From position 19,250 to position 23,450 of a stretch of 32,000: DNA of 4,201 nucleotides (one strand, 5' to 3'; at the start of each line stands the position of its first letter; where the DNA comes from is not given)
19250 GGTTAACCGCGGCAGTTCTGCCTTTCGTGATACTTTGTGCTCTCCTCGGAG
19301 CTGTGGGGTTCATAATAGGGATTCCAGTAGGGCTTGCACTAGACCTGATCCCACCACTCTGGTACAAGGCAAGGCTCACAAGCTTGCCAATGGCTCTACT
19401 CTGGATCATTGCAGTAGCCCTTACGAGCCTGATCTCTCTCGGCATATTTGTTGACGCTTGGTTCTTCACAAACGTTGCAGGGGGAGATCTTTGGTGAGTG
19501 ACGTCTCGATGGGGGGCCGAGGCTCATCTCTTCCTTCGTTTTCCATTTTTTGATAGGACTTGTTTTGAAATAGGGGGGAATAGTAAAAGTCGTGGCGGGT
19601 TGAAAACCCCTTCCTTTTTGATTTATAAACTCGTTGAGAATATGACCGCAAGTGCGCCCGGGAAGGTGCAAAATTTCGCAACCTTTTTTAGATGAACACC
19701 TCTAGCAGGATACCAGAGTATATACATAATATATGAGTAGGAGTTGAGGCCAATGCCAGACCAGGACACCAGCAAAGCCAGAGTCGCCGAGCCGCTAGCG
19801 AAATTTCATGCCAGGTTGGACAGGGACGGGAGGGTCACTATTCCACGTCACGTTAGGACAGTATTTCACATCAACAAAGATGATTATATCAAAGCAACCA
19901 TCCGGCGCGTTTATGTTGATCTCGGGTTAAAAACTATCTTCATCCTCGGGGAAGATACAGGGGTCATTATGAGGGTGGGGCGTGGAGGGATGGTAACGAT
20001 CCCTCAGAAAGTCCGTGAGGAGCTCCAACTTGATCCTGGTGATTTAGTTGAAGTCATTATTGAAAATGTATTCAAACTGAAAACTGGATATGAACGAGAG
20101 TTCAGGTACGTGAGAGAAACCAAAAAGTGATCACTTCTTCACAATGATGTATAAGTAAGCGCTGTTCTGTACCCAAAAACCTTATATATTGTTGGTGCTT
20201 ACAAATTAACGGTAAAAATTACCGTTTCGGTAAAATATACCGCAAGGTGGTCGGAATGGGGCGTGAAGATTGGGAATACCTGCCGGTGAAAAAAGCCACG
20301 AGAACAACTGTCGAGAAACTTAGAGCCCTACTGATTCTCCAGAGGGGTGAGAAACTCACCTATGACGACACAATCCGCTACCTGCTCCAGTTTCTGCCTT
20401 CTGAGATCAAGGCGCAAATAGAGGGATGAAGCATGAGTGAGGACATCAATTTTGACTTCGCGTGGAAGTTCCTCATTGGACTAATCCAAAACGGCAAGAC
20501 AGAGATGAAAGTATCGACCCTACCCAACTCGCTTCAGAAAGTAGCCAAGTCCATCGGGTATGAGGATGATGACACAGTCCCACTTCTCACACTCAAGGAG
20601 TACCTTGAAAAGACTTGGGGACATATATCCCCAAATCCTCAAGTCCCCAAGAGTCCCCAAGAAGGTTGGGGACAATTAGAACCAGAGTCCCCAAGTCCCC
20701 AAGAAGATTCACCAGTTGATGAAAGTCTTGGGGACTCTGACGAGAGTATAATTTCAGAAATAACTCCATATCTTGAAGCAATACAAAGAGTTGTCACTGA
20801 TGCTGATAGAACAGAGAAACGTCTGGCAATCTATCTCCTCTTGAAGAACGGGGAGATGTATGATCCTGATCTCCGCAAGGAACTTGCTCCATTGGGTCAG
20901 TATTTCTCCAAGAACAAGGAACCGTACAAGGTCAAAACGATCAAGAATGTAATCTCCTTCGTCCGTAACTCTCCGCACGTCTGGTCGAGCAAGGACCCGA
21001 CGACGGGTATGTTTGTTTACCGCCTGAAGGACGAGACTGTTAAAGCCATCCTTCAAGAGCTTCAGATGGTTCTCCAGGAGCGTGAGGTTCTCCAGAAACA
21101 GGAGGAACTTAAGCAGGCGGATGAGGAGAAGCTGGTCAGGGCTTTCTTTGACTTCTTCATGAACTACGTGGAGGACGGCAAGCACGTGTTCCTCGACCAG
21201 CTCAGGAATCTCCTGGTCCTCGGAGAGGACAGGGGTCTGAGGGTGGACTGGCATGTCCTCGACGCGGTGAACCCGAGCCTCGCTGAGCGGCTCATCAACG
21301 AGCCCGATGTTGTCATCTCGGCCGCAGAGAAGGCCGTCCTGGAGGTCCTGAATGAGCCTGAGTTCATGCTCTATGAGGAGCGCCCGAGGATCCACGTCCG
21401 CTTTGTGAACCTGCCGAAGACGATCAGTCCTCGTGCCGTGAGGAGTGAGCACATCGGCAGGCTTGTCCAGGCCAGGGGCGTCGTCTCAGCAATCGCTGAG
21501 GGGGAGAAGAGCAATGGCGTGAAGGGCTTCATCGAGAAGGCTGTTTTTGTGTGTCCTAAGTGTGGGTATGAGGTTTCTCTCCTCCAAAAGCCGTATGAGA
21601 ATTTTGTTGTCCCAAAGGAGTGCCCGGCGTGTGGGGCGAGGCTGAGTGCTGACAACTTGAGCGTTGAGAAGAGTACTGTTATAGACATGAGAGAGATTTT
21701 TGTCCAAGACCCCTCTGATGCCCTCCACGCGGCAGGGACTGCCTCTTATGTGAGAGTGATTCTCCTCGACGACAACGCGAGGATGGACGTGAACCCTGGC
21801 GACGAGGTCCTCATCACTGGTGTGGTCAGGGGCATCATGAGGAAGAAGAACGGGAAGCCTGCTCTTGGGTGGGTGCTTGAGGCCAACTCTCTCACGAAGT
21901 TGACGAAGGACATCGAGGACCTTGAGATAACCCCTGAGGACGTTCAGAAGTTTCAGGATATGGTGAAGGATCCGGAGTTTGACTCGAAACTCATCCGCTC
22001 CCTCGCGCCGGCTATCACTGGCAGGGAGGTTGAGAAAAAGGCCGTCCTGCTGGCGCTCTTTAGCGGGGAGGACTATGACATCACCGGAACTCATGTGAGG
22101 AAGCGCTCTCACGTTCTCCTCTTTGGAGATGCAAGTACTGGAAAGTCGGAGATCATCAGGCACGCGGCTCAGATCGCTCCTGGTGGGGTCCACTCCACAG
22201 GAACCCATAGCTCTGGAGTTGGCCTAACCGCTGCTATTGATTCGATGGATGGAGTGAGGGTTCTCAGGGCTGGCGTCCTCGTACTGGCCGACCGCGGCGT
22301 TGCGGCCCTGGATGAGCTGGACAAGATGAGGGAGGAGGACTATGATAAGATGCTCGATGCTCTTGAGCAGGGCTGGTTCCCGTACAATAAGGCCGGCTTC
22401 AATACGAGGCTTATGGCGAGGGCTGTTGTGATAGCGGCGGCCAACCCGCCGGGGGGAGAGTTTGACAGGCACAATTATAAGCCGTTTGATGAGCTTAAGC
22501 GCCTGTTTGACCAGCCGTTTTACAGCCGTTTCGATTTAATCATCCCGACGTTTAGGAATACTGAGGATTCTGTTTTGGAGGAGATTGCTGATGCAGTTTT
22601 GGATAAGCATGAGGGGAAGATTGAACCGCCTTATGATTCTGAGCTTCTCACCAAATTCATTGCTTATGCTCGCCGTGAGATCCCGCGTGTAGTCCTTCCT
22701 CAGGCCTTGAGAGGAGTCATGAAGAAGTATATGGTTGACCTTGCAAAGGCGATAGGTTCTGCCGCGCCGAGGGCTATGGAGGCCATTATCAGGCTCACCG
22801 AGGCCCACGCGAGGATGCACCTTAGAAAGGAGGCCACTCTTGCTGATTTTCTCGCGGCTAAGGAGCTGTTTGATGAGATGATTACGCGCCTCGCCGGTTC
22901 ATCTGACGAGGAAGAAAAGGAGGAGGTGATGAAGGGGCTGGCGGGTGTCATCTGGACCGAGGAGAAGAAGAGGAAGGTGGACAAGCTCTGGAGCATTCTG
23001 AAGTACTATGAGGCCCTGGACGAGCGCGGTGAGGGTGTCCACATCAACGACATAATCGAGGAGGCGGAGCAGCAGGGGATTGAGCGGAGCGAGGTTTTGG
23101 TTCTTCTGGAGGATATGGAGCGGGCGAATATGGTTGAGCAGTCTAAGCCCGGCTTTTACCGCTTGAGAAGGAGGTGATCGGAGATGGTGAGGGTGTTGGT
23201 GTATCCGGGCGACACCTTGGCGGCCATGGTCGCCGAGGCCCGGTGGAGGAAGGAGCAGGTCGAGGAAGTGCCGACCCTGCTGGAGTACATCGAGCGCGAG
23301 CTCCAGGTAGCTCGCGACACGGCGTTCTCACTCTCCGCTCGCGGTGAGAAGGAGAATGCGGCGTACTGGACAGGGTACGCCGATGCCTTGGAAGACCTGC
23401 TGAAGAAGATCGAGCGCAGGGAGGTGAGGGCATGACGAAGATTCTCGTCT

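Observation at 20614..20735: Eight copies of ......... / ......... in 122 bp inside the mcm coding region, read in all three frames: iteron-like DNA signal (candidate origin or Rep-binding site)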

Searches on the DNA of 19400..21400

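Call 105: search_rna_families(source=window, start=19400, end=21400, threshold=evalue, max_evalue=1)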
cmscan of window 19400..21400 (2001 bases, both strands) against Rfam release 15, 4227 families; matches with E-value up to 1: 2.
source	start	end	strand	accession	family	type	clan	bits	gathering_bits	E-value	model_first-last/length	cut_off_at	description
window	20381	20443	-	RF03570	mir-8286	Gene; miRNA;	-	23.2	70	0.078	1-56/56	no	mir-8286 microRNA precursor family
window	20682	20740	-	RF03820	mir-5429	Gene; miRNA;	-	20.3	80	0.99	1-83/83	no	mir-5429 microRNA precursor family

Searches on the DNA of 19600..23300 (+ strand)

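Call 9: search_dna_similar(query=window:19600-23300:+, collection=plasmids, mode=distant)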
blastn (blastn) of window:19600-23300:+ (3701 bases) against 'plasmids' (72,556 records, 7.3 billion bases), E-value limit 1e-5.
No match.

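Call 16: search_dna_similar(query=window:19600-23300:+, collection=phages, mode=distant)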
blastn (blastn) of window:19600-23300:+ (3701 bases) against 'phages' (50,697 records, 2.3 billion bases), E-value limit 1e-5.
Records with a match: 3; places in all: 3; records where one place covers at least 80% of the query: 0.
Best place of each record, by identity: 60-80% 3.
By first word of the organism name: Thermococcus 3.
By host as written in the record: Thermococcus sp. 'Bio pl 0405IT2' 2; Thermococcus sp. Bio-pl-0405IT2 1.
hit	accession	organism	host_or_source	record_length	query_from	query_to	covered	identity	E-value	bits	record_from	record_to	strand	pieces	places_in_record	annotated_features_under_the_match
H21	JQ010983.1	Thermococcus prieurii virus 1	Thermococcus sp. 'Bio pl 0405IT2'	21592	1173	1557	10%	69.7%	5e-37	163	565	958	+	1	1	N-terminal part of the MCM2-like helicase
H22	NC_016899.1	Thermococcus prieurii virus 1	Thermococcus sp. 'Bio pl 0405IT2'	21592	1173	1557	10%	69.7%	5e-37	163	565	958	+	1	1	N-terminal part of the MCM2-like helicase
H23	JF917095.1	Thermococcus prieurii virus 1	Thermococcus sp. Bio-pl-0405IT2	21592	1173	1438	7%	73.4%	2e-34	155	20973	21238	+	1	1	none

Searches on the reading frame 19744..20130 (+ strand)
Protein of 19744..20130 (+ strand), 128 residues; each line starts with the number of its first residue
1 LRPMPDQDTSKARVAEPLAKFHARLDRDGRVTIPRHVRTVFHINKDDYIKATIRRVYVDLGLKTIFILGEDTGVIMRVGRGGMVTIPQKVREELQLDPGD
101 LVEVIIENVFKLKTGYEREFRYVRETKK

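Call 8: search_protein_families(library=pfam, proteins=[window:19744-20130:+], max_evalue=0.01)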
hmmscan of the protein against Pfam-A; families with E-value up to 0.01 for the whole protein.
window:19744-20130:+ (128 aa): 5 families
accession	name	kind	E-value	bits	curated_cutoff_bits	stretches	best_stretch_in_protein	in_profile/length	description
PF04014.23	MazE_antitoxin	-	7.8e-13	48.6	24.7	1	76-108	2-35/48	Antidote-toxin recognition MazE, bacterial antitoxin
PF15937.10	PrlF_antitoxin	-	0.00096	19.7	32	0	25-54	4-33/99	prlF antitoxin for toxin YhaV_toxin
PF03152.21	UFD1_N1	-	0.0014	18.6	29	0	73-105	60-92/97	Ubiquitin fusion degradation protein UFD1, N-terminal subdomain 1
PF02381.23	MraZ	-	0.0039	17.6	23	0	24-45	9-30/72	MraZ protein, putative antitoxin-like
PF03459.23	TOBE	-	0.0094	16.6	22.3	0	68-106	17-57/64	TOBE domain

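Call 42: search_protein_families(library=pfam, proteins=[window:19744-20130:+], max_evalue=1)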
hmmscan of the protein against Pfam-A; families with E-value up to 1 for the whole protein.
window:19744-20130:+ (128 aa): 6 families
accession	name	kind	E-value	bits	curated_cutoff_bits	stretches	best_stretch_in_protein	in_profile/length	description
PF04014.23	MazE_antitoxin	-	7.8e-13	48.6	24.7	2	76-108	2-35/48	Antidote-toxin recognition MazE, bacterial antitoxin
PF15937.10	PrlF_antitoxin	-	0.00096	19.7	32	1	25-54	4-33/99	prlF antitoxin for toxin YhaV_toxin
PF03152.21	UFD1_N1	-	0.0014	18.6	29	1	73-105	60-92/97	Ubiquitin fusion degradation protein UFD1, N-terminal subdomain 1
PF02381.23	MraZ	-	0.0039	17.6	23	1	24-45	9-30/72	MraZ protein, putative antitoxin-like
PF03459.23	TOBE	-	0.0094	16.6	22.3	1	68-106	17-57/64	TOBE domain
PF02359.24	CDC48_N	-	0.031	14.9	35.1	1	81-105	14-38/85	Cell division protein 48 (CDC48), N-terminal domain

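Call 114: search_protein_families(library=phrogs, proteins=[window:19744-20130:+], max_evalue=0.01)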
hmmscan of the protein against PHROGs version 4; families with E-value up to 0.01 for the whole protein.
window:19744-20130:+ (128 aa): 1 family
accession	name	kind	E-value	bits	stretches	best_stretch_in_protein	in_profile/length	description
phrog_4681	-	moron, auxiliary metabolic gene and host takeover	8.9e-10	39.4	1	71-107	3-39/87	antitoxin from a toxin-antitoxin system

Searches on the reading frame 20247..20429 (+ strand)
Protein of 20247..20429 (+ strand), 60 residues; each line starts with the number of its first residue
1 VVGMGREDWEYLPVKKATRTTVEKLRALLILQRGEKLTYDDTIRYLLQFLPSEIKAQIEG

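Call 8: search_protein_families(library=pfam, proteins=[window:20247-20429:+], max_evalue=0.01)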
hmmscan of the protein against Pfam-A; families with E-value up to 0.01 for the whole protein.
window:20247-20429:+ (60 aa): 0 families

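Call 42: search_protein_families(library=pfam, proteins=[window:20247-20429:+], max_evalue=1)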
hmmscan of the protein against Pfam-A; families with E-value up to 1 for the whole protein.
window:20247-20429:+ (60 aa): 1 family
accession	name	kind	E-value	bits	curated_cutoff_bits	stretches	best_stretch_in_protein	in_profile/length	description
PF15511.12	CENP-T_C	-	0.022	15.3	28.1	1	15-59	58-103/108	Centromere kinetochore component CENP-T histone fold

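Call 114: search_protein_families(library=phrogs, proteins=[window:20247-20429:+], max_evalue=0.01)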
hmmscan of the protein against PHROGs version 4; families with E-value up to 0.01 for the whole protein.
window:20247-20429:+ (60 aa): 0 families

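Call 119: predict_structure(protein=window:20247-20429:+)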
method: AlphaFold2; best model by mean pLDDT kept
length: 60 residues; sequences in the alignment: 1
mean_pLDDT: 68.4   pTM: 0.44
mean pLDDT of the five models: 68.4, 63.2, 59.3, 58.9, 58.0
residues with pLDDT >= 90: 0; 70-90: 31; 50-70: 21; < 50: 8
segments of 3 or more residues with pLDDT < 50: 10-13
pLDDT, mean of each block of 10 residues (from residue 1): 49 57 81 83 78 61
secondary structure, 60 per line:
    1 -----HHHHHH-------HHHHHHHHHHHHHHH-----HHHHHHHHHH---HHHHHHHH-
elements in order: H6-11 H19-33 H39-48 H52-59
